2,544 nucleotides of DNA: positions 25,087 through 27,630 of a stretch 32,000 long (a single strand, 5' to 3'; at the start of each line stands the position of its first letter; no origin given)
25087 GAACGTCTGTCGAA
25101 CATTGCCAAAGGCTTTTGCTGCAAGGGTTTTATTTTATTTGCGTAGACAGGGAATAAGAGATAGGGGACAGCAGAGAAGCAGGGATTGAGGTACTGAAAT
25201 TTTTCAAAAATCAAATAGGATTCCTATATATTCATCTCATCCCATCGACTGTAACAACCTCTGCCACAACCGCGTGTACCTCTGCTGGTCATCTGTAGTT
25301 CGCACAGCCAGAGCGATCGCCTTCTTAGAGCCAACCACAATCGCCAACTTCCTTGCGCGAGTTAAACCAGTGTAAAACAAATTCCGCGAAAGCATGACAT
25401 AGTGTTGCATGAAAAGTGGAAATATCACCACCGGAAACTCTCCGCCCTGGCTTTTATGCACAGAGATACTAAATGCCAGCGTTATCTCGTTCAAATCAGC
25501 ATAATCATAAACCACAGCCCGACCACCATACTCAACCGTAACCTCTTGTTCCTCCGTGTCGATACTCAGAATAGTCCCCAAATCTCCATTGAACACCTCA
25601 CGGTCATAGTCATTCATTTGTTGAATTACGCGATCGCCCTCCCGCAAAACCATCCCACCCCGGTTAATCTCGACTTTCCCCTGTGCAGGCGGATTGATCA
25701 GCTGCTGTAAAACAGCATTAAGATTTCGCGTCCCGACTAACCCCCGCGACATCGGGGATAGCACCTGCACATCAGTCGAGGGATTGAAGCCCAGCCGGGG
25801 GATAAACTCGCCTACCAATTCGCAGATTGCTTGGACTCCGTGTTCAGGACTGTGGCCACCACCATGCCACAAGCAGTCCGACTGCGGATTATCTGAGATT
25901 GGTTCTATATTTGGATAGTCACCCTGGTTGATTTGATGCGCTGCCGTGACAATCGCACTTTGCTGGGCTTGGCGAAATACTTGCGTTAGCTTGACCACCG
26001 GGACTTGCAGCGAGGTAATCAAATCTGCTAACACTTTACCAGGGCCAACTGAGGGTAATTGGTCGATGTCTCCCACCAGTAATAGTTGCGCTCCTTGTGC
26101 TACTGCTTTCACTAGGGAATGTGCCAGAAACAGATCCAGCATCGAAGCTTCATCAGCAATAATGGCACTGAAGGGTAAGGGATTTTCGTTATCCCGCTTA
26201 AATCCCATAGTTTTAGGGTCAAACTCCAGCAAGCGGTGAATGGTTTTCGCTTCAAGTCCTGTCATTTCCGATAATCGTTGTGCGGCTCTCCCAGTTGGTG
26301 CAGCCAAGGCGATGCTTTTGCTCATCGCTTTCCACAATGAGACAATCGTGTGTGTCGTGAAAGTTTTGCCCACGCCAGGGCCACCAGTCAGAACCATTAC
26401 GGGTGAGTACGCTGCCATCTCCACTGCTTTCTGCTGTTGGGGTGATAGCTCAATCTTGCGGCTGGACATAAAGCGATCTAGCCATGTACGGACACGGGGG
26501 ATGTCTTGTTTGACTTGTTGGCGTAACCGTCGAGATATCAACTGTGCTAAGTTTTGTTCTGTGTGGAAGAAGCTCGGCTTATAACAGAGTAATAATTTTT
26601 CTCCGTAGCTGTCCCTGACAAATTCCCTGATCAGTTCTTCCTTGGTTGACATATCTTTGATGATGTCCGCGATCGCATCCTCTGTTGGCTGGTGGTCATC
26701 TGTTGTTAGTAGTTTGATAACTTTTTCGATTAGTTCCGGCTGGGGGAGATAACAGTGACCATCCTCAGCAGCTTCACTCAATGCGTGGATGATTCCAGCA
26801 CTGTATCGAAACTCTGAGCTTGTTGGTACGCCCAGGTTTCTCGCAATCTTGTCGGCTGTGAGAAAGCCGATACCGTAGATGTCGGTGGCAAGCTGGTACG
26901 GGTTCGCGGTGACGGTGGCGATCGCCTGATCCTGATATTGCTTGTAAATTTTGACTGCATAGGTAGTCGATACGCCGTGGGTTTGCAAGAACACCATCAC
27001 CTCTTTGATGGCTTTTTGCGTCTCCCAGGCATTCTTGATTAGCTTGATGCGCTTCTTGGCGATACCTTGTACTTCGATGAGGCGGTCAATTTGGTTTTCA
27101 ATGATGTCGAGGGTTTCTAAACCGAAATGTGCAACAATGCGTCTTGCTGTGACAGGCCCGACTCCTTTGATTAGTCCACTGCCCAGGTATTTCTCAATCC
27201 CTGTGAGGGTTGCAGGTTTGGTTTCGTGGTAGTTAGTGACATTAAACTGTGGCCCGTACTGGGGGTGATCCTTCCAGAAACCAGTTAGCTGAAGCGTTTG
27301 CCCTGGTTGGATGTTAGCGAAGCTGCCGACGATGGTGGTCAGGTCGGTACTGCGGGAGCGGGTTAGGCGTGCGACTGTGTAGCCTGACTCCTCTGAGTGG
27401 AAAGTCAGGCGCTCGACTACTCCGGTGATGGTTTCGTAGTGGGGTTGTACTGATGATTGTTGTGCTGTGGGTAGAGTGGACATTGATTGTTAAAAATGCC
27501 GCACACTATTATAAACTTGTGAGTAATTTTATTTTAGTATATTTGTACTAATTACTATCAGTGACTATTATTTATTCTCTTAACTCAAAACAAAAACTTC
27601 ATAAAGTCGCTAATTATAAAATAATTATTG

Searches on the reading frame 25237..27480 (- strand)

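Call 11: search_protein_families(library=pfam, proteins=[window:25237-27480:-], max_evalue=0.01)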
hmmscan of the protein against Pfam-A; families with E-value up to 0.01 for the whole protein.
window:25237-27480:- (747 aa): 13 families
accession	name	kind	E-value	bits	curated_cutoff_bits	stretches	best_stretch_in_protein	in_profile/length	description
PF13245.12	AAA_19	-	1e-45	155.6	25.1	1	349-480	1-134/134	AAA domain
PF13604.12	AAA_30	-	1.9e-42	145.6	27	1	344-526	1-178/191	AAA domain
PF14490.11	HHH_RecD2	-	6.6e-38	129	27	1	155-244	2-92/92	ATP-dependent RecD2 DNA helicase HHH domain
PF23139.1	OB_YrrC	-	2.8e-26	91.7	27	1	16-89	2-76/76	ATP-dependent DNA helicase YrrC, OB-fold domain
PF18335.7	SH3_13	-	1.2e-22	79.9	41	1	587-651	1-65/65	ATP-dependent RecD-like DNA helicase SH3 domain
PF13538.12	UvrD_C_2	-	9.8e-18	64.2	27.4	1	669-716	2-52/52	UvrD-like helicase C-terminal domain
PF14520.12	HHH_5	-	2.4e-10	41.2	27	1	104-153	7-56/57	Helix-hairpin-helix domain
PF13086.12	AAA_11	-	1.4e-05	25.4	27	0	345-388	2-44/257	AAA domain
PF01443.25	Viral_helicase1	-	7.5e-05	23.1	21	1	637-714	161-225/228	Viral superfamily 1 RNA helicase core domain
PF10391.15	DNA_pol_lambd_f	-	0.00021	21.5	29.8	0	104-140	6-42/51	Fingers domain of DNA polymerase lambda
PF05970.20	PIF1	-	0.00023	21.2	25.9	1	357-518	20-203/223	PIF1-like helicase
PF22232.2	TraI_hel_assoc_N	-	0.0017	19.4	27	0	377-470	13-99/99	TraI helicase-associated ssDNA bd, N-terminal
PF13361.12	UvrD_C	-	0.0072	16.2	25.6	0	672-715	290-345/350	UvrD-like helicase C-terminal domain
